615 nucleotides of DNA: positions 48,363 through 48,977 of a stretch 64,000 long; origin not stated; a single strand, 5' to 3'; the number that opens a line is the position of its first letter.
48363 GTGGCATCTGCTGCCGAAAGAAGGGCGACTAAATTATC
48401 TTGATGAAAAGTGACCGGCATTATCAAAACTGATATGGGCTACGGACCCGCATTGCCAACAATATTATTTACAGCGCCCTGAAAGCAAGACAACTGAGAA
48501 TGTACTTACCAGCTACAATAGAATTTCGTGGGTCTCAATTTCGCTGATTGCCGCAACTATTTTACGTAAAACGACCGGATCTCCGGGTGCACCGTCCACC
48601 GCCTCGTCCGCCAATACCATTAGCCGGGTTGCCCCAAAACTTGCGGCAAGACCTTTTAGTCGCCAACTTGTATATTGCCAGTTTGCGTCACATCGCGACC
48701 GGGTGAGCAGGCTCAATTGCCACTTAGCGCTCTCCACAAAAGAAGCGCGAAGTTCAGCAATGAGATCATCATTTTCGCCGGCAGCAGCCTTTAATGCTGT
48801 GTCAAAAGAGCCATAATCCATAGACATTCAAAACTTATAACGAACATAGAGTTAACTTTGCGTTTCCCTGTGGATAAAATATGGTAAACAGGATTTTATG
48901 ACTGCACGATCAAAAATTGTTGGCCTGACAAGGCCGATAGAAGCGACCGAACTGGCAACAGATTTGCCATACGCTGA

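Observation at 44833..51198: Compact five-gene cluster of signalling-like proteins whose recognisable phospho-acceptor and catalytic motifs all appear substituted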

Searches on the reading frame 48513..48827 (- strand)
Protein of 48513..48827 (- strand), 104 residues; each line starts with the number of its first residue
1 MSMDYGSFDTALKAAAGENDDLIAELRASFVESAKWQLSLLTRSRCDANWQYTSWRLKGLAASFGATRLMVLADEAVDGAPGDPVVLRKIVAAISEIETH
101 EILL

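Call 3: search_protein_families(library=pfam, proteins=[window:48513-48827:-], max_evalue=1)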
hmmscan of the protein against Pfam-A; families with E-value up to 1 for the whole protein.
window:48513-48827:- (104 aa): 1 family
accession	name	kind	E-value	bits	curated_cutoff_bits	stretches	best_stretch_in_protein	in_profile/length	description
PF01627.28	Hpt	-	0.052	14.2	24.6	1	56-93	35-77/84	Hpt domain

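Call 4: search_protein_families(library=ncbifam, proteins=[window:48513-48827:-], max_evalue=1)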
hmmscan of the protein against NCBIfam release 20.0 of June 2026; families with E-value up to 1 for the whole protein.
window:48513-48827:- (104 aa): 1 family
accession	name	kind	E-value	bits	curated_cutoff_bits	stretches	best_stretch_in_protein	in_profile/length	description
NF041948.1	Phrelay_LuxU_Vib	equivalog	0.083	13.3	140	1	44-75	45-76/110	quorum-sensing phosphorelay protein LuxU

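Call 26: search_protein_representatives(protein=window:48513-48824:-)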
Query: 103 residues. Proteins with E-value up to 0.001 (for the whole library): 124; up to 1e-10: 43; up to 1e-30: 2. The best 124 are listed.
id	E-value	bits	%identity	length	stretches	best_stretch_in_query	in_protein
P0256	7.1e-41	154.1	74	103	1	1-101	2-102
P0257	7.1e-37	141.3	34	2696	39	34-86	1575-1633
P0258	2.0e-24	101.4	55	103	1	3-97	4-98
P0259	2.1e-24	101.3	57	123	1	3-95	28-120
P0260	2.4e-24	101.2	56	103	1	3-95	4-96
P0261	2.1e-23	98.1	69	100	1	1-72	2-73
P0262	1.2e-22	95.7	57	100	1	13-95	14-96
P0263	5.8e-22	93.5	53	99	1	3-95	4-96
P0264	5.6e-21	90.3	64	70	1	31-97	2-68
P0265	6.9e-21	90.0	52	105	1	2-96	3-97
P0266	1.7e-20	88.8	51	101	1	2-92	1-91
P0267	5.4e-19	84.0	56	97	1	24-94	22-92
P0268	1.0e-18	83.1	59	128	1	3-81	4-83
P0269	2.8e-18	81.7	51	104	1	3-95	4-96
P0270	7.9e-18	80.2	53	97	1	6-90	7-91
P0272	7.7e-16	73.9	45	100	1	2-96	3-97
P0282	1.3e-12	63.6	43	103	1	3-98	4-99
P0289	2.0e-11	59.7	42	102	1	6-95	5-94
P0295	5.1e-11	58.4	44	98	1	3-96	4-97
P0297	7.7e-11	57.9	43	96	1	2-89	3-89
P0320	1.0e-08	51.0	39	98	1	2-96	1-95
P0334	8.1e-07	45.0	38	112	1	3-96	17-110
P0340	1.6e-06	44.0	37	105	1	11-99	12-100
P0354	2.2e-05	40.4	37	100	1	5-80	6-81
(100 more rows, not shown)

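Call 28: find_encoding_contigs(protein=P0265, flank=8000, max_places=3)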
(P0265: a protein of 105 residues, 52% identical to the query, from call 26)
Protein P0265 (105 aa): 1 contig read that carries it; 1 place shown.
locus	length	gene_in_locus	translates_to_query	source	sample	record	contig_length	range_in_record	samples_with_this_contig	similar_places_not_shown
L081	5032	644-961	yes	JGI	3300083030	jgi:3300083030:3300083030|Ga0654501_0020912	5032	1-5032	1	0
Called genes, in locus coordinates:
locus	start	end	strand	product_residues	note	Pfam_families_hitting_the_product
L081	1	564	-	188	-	?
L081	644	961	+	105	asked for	-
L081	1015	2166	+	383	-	-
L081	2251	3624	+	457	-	PF02518:HATPase_c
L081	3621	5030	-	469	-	?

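Call 32: find_encoding_contigs(protein=P0320, flank=9000, max_places=3)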
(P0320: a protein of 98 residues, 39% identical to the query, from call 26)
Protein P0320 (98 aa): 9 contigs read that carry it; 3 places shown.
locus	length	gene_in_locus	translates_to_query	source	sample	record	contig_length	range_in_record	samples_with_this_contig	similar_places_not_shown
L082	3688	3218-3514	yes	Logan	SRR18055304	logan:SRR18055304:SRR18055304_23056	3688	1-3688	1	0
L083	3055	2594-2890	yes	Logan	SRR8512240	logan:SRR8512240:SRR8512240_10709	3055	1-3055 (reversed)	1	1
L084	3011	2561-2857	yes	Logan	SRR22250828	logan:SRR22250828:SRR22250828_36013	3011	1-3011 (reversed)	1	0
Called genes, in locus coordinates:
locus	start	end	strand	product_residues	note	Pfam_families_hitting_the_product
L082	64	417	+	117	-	PF04480:DUF559, PF18741:MTES_1575 (weak)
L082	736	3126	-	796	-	-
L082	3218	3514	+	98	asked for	-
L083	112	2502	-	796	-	-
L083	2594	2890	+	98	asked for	-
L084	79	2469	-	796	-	-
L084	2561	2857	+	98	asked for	-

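Call 33: find_encoding_contigs(protein=P0340, flank=9000, max_places=3)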
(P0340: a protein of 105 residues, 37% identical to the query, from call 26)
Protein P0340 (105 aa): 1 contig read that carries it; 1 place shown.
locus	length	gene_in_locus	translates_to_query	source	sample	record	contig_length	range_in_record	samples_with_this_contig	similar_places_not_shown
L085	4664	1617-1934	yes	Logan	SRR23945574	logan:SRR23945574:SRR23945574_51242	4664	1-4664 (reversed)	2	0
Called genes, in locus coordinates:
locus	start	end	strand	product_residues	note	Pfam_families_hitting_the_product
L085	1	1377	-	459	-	?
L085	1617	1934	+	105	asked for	-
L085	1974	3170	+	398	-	-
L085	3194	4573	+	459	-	PF13581:HATPase_c_2 (faint), PF02518:HATPase_c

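Call 34: find_encoding_contigs(protein=P0282, flank=9000, max_places=3)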
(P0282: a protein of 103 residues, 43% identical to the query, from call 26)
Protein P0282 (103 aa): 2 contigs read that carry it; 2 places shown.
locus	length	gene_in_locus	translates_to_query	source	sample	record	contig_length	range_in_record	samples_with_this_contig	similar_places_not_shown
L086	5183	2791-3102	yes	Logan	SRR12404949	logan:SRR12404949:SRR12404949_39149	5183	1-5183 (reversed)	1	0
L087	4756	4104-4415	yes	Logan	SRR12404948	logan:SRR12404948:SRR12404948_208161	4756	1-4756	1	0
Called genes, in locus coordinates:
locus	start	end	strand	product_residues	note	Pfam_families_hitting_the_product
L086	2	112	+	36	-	?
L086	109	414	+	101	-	PF07330:DUF1467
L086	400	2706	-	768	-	-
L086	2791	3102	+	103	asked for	-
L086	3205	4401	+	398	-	-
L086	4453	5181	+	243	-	?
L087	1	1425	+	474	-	?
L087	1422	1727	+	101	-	PF07330:DUF1467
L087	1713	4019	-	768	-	-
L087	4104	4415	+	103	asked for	-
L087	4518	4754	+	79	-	?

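Call 38: list_cluster_members(proteins=[P0265, P0320, P0340, P0282, P0295, P0297, P0334, P0289, P0272, P0263])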
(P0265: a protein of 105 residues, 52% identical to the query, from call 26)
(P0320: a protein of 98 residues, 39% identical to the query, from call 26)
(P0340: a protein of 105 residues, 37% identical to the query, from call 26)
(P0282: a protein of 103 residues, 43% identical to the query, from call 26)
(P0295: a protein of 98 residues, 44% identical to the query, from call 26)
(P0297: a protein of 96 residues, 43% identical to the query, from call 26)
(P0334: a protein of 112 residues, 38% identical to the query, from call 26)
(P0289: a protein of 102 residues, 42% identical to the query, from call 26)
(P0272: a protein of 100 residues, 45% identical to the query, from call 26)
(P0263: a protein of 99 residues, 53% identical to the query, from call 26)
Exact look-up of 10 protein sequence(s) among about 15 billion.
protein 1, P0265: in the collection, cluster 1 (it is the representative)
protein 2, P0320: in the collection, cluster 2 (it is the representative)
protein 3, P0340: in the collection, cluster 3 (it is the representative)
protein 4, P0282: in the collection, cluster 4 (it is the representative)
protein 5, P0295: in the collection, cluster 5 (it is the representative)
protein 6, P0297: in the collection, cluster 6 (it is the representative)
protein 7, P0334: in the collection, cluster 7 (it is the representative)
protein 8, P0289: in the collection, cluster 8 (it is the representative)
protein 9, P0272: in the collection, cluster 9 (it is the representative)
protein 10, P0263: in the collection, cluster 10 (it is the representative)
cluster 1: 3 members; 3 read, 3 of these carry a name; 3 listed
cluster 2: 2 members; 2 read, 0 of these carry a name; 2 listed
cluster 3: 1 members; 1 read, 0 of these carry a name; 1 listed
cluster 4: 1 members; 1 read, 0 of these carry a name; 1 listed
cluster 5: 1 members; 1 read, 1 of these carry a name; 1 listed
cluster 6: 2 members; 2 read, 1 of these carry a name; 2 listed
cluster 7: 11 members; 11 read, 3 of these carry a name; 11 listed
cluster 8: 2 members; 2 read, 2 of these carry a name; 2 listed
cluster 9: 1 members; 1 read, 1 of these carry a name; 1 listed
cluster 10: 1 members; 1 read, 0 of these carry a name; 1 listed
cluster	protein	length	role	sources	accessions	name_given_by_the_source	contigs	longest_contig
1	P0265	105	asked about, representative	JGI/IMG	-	HPt (histidine-containing phosphotransfer) domain-containing protein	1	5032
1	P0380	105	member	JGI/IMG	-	HPt (histidine-containing phosphotransfer) domain-containing protein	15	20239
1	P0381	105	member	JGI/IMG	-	HPt (histidine-containing phosphotransfer) domain-containing protein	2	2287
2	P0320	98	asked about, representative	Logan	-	-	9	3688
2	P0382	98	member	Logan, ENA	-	-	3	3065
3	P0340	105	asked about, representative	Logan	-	-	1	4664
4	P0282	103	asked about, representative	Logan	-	-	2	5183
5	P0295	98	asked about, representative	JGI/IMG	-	histidine phosphotransfer protein HptB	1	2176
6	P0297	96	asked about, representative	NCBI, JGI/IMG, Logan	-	hypothetical protein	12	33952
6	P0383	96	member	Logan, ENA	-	-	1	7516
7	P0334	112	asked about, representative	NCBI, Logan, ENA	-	-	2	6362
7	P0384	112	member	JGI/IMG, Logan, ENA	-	hypothetical protein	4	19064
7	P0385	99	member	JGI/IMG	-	hypothetical protein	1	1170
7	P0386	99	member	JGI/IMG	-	hypothetical protein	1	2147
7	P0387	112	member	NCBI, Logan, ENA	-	-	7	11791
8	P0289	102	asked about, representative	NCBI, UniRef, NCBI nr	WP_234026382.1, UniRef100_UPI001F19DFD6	Hpt domain-containing protein [Qipengyuania thermophila] | Hpt domain-containing protein n=1 Tax=Qipengyuania thermophila TaxID=2509361 ...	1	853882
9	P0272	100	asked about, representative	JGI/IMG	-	hypothetical protein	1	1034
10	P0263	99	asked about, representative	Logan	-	-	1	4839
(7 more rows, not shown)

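Call 49: search_solved_structures(query=A6, max_evalue=10, show_alignments=3)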
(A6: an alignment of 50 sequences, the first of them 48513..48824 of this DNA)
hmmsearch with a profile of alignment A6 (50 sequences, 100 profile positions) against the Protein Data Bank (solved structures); distinct sequences matched with E-value up to 10: 21.
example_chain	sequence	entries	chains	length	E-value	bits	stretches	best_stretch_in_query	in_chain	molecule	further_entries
8jgu_A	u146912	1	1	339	0.009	19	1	47-92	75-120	Exopolyphosphatase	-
8jgt_A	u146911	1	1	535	0.016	18.2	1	47-92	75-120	Exopolyphosphatase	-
8jgo_A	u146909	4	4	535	0.016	18.2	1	47-92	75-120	Exopolyphosphatase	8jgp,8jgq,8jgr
1y6d_A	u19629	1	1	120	0.035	17.1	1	37-81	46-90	Phosphorelay protein luxU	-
8rqj_B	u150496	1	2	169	0.098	15.6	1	8-73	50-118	HPt domain-containing protein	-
8pbw_B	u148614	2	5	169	0.15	15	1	8-73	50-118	HPt domain-containing protein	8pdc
8rqg_B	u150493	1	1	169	0.28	14.2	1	8-71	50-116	Histidine-containing phosphotransfer protein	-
6rzt_A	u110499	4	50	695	0.4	13.7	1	48-97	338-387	Putative mitochondrial dynamin protein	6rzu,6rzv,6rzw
2l3l_A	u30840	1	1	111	0.48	13.4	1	30-96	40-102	Tubulin-specific chaperone C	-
4jcc_A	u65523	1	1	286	0.58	13.2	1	30-79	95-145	Iron-compound ABC transporter, iron-compound-binding protein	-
6ql4_A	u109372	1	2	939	0.68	12.9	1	48-97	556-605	Putative mitochondrial dynamin protein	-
8iom_A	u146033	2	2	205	0.78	12.7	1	40-83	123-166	Colicin 1B | Colicin Ib protein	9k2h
5kyn_A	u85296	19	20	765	0.84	12.6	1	43-96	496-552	Protein transport protein Sec23A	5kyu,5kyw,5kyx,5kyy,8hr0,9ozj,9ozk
3efo_A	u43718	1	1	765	0.84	12.6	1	43-96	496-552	Protein transport protein Sec23A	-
2nup_A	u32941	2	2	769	0.85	12.6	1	43-96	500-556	Protein transport protein Sec23A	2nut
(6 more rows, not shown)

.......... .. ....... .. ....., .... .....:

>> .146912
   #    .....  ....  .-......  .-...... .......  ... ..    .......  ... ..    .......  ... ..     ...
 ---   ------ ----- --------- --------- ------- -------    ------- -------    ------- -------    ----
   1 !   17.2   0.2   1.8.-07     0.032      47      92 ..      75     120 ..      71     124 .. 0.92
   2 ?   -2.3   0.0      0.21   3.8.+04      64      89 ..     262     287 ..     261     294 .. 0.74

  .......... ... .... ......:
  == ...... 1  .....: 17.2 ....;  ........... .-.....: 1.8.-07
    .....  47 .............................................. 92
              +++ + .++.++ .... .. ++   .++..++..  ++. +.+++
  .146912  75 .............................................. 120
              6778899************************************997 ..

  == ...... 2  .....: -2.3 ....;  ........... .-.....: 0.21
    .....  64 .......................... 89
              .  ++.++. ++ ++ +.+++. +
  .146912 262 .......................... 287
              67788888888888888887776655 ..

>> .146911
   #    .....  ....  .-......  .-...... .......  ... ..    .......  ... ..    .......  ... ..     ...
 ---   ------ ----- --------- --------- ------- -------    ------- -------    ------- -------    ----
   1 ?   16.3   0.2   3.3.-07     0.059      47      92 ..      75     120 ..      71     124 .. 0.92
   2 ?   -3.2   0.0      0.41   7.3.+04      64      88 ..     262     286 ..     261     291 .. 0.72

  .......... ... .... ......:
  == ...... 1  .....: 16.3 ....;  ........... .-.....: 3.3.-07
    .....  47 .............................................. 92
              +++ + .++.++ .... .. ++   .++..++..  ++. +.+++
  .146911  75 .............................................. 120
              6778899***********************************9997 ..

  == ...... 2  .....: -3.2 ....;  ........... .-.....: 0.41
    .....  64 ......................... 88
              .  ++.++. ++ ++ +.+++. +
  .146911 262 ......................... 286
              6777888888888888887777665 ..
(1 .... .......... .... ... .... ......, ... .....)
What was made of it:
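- On Hpt domain (PF01627): PDB LuxU 0.035 (call 49).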

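Call 50: search_protein_families(library=pfam, alignment_id=A6, max_evalue=0.1)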
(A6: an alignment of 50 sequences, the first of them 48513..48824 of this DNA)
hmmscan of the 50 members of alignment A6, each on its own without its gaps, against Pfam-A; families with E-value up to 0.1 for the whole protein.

A. member 1, window:48513-48824:- (103 aa): 1 family
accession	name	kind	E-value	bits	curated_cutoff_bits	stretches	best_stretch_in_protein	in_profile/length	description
PF01627.28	Hpt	-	0.051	14.3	24.6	0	55-92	35-77/84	Hpt domain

B. families by the number of members that match (of 50 scanned): 16 families
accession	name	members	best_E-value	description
PF01627.28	Hpt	38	8.1e-08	Hpt domain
PF17939.6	TetR_C_30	2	0.00084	Tetracyclin repressor-like, C-terminal domain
PF19818.4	DUF6301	1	0.00024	Family of unknown function (DUF6301)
PF18604.6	PreAtp-grasp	1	0.008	Pre ATP-grasp domain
PF04073.20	tRNA_edit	1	0.018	Aminoacyl-tRNA editing domain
PF19916.4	VMAP-M0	1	0.019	vWA-MoxR associated protein middle region 0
PF16708.10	LppA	1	0.02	Lipoprotein confined to pathogenic Mycobacterium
PF19955.5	EAD1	1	0.022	Effector-associated domain 1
PF16859.10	TetR_C_11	1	0.023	Tetracyclin repressor-like, C-terminal domain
PF13624.11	SurA_N_3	1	0.032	SurA-like N-terminal domain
PF17508.7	MccV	1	0.033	Microcin V bacteriocin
PF22905.2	Hydro_N_hd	1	0.052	Hydrolase N-terminal helical domain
PF20911.3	GP7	1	0.052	Major capsid protein GP7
PF22474.2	Ago_Mid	1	0.053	Argonaute, middle domain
PF24831.1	DUF7715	1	0.057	Domain of unknown function (DUF7715)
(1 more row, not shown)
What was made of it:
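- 48513..48827 (-): Pseudo-Hpt protein (104 aa), with Trp at the acceptor position. It is the most conserved protein of the four-gene minus-strand operon. 38 of 50 family members hit Pfam Hpt, best 8e-8 (call 50).
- On Hpt domain (PF01627): However, 38 of 50 family members match, best 8e-8 (call 50).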

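Call 91: find_encoding_contigs(protein=P0297, flank=9000, max_places=1)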
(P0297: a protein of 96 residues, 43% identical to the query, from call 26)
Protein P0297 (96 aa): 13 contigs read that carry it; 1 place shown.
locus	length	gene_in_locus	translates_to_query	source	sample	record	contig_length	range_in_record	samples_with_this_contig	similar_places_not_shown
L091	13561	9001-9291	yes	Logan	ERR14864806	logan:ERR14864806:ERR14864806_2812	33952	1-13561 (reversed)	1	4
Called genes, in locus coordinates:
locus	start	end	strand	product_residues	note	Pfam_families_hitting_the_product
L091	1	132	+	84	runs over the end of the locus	-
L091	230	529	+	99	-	PF06627:DUF1153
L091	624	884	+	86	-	PF04226:Transgly_assoc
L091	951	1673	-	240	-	PF04402:SIMPL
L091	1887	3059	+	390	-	PF25973:BSH_CzcB, PF25954:Beta-barrel_RND_2, PF25967:RND-MFP_C, PF25989:YknX_C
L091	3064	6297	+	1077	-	PF00873:ACR_tran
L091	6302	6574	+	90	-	PF07330:DUF1467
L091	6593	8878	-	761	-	-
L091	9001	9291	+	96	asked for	-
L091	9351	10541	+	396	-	-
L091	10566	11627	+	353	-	PF10098:DUF2336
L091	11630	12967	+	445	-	PF02518:HATPase_c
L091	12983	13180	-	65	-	-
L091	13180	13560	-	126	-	?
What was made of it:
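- On DUF2336 (PF10098): L091 is labelled DUF2336 (call 91).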

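Call 92: find_encoding_contigs(protein=P0354, flank=9000, max_places=1)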
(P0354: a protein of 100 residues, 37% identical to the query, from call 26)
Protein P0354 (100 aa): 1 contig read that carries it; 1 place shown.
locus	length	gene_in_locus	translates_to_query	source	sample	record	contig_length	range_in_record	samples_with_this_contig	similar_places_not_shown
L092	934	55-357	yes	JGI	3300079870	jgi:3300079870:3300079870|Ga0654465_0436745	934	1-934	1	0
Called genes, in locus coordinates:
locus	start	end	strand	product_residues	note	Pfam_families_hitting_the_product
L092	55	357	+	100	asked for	-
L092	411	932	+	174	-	?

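Call 93: find_encoding_contigs(protein=P0334, flank=9000, max_places=1)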
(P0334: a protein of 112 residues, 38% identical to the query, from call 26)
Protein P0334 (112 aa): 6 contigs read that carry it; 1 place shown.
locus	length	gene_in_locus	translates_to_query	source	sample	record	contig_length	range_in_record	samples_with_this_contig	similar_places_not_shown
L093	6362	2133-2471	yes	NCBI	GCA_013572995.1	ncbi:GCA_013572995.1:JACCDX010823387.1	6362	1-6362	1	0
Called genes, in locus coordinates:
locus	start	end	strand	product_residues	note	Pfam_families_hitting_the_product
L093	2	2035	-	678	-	?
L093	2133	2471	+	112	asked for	-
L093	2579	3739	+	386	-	-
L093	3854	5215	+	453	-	PF13581:HATPase_c_2 (weak), PF02518:HATPase_c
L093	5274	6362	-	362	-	?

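Call 99: search_protein_families(library=padloc, proteins=[window:48513-48827:-], max_evalue=0.01)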
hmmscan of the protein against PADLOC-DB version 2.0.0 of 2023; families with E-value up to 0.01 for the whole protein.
window:48513-48827:- (104 aa): 0 families
